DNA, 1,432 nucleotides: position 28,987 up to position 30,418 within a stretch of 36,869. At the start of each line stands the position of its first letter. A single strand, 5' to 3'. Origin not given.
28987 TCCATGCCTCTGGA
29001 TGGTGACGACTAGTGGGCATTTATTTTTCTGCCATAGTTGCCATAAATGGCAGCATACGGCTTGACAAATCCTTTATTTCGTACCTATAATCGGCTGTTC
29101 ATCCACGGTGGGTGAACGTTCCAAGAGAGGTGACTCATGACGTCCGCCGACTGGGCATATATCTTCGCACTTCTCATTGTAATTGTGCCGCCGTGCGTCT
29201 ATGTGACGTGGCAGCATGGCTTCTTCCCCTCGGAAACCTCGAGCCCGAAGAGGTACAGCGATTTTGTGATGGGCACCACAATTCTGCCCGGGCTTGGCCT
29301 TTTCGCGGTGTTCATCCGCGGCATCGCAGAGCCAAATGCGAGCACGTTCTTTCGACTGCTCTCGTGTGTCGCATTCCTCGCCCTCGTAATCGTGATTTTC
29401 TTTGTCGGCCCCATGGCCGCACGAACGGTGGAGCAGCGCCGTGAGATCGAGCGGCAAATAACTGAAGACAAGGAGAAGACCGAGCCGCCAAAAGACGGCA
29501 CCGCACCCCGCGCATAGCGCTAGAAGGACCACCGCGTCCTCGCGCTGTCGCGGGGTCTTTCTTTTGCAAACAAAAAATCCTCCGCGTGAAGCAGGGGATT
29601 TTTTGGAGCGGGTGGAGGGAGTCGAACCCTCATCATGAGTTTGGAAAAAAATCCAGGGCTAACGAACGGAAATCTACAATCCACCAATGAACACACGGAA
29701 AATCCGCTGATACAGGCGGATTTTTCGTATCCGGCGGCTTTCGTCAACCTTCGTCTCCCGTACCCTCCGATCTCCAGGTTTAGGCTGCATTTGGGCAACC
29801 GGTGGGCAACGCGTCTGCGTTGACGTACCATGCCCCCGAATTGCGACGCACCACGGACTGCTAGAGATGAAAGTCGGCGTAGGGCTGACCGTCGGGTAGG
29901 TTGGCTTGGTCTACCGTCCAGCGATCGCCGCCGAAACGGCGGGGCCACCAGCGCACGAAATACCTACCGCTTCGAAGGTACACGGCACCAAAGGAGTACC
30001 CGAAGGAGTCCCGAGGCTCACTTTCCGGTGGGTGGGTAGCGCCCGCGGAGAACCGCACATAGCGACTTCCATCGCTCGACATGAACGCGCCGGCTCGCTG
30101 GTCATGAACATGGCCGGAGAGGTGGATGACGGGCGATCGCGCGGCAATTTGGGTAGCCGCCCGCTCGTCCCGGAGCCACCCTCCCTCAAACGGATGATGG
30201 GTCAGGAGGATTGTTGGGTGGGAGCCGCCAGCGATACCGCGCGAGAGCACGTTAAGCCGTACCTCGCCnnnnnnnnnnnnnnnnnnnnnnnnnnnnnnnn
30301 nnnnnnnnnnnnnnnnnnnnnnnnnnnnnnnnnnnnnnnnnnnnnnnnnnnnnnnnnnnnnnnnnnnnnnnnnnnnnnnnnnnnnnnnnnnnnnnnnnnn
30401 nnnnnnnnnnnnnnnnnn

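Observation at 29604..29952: tmRNA-like gene lacking a recognisable 5' acceptor strand at the edge of the island: an att-site remnant or a disrupted ssrA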

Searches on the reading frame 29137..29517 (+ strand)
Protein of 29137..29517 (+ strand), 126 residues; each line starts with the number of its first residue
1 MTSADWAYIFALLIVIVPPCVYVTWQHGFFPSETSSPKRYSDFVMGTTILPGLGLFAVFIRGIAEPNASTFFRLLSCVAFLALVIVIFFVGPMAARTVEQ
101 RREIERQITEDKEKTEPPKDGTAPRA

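Call 16: search_protein_families(library=pfam, proteins=[window:29137-29517:+], max_evalue=0.01)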
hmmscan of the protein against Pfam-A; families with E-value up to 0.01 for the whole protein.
window:29137-29517:+ (126 aa): 0 families

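Call 43: search_protein_families(library=padloc, proteins=[window:29137-29517:+], max_evalue=0.001)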
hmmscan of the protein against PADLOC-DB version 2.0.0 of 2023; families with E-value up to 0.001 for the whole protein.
window:29137-29517:+ (126 aa): 0 families

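Call 65: find_encoding_contigs(protein=window:29137-29517:+, flank=10000, max_places=10)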
Protein window:29137-29517:+ (126 aa): 2 contigs read that carry it; 1 place shown.
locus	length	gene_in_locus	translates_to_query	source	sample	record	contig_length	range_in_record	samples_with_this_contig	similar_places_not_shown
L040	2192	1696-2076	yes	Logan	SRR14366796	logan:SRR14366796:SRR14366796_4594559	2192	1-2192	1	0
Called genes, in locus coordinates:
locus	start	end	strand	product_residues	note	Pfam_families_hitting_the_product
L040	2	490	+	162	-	?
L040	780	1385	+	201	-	-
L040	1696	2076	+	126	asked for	-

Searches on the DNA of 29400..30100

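Call 4: search_rna_families(source=window, start=29400, end=30100, threshold=evalue, max_evalue=10, show_alignments=5)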
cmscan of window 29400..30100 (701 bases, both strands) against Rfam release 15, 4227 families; matches with E-value up to 10: 9.
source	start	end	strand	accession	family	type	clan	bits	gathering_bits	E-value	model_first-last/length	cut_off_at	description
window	29522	29567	+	RF00489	ctRNA_p42d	Gene; antisense;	-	20.6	50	0.091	1-46/46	no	ctRNA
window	29567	29642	+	RF00107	FinP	Gene;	CL00016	17.1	45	1.5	1-76/76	no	FinP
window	29693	29730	-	RF03937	mir-9456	Gene; miRNA;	-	16.2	80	3.9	14-55/68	no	mir-9456 microRNA precursor family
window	29615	29631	+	RF04351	Plastid-psbl-rps4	Cis-reg;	-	16.1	68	1.9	9-25/53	no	Plastid-psbl-rps4 3UTR RNA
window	29607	29685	-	RF01852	tRNA-Sec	Gene; tRNA;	CL00001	15.1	47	5.6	1-91/91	no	Selenocysteine transfer RNA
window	29546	29634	+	RF02674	AsdA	Gene; antisense;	-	14.4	52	3.8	1-81/81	no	antisense RNA of dnaA mRNA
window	29698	29726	+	RF00106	RNAI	Gene; antisense;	-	14.4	47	6.1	72-100/102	no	RNAI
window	29558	29636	-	RF02621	BSnc120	Gene; sRNA;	-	13.7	114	9.5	1-88/88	no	Brucella sRNA 120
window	29693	29728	+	RF00125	IS128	Gene; sRNA;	-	13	80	5.9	162-198/209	no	IS128 RNA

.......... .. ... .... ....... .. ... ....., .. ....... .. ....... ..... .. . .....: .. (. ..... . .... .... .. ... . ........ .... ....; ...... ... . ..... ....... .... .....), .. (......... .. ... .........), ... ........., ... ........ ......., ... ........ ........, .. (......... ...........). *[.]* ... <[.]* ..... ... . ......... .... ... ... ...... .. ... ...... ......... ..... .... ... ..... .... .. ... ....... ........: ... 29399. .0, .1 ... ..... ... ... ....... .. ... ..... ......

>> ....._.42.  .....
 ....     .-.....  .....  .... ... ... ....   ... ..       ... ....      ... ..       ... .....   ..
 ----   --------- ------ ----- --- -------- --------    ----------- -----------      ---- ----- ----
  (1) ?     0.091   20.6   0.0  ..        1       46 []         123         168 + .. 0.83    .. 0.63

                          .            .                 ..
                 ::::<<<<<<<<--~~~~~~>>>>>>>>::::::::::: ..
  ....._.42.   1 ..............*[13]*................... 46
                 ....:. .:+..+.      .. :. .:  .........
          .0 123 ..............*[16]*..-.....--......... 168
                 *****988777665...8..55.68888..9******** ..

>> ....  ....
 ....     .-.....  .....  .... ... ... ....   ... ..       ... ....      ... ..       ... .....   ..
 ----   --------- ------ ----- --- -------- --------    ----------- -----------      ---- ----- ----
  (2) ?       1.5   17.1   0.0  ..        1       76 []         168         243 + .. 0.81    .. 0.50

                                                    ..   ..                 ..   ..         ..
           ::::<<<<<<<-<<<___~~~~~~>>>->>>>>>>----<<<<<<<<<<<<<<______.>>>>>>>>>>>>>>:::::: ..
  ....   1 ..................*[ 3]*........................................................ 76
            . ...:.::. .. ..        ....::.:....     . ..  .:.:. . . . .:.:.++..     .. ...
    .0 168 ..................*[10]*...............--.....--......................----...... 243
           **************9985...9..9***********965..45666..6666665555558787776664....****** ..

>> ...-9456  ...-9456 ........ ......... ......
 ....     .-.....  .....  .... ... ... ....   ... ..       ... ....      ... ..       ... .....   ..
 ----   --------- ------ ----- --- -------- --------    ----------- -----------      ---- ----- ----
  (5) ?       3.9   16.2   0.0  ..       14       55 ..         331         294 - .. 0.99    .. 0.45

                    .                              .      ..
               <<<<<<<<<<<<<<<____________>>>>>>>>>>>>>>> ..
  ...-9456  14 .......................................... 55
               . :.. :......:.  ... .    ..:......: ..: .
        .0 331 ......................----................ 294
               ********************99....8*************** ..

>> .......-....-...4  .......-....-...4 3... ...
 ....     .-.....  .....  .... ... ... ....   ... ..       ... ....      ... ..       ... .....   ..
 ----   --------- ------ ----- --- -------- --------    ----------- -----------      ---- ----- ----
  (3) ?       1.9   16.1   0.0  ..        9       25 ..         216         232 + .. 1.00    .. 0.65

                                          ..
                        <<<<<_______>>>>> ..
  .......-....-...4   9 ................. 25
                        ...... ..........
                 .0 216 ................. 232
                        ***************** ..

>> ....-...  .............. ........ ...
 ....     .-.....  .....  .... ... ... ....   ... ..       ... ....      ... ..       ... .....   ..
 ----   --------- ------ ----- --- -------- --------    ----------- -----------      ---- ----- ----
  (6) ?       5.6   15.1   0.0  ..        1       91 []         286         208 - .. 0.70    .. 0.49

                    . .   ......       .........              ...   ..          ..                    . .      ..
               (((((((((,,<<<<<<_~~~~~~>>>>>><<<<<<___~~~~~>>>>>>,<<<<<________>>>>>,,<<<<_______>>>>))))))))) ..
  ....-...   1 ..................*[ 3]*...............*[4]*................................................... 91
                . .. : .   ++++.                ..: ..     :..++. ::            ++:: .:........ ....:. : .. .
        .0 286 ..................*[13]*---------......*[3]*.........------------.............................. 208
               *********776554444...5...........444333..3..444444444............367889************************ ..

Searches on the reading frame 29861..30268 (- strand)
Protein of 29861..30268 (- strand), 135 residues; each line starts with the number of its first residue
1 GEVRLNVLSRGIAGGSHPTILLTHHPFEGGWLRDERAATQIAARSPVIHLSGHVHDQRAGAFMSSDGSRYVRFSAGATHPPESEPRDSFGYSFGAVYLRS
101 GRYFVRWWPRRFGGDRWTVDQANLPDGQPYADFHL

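Call 68: find_encoding_contigs(protein=window:29861-30268:-, flank=10000, max_places=10)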
Protein window:29861-30268:- (135 aa): no gene with exactly this product is on record in the collection.
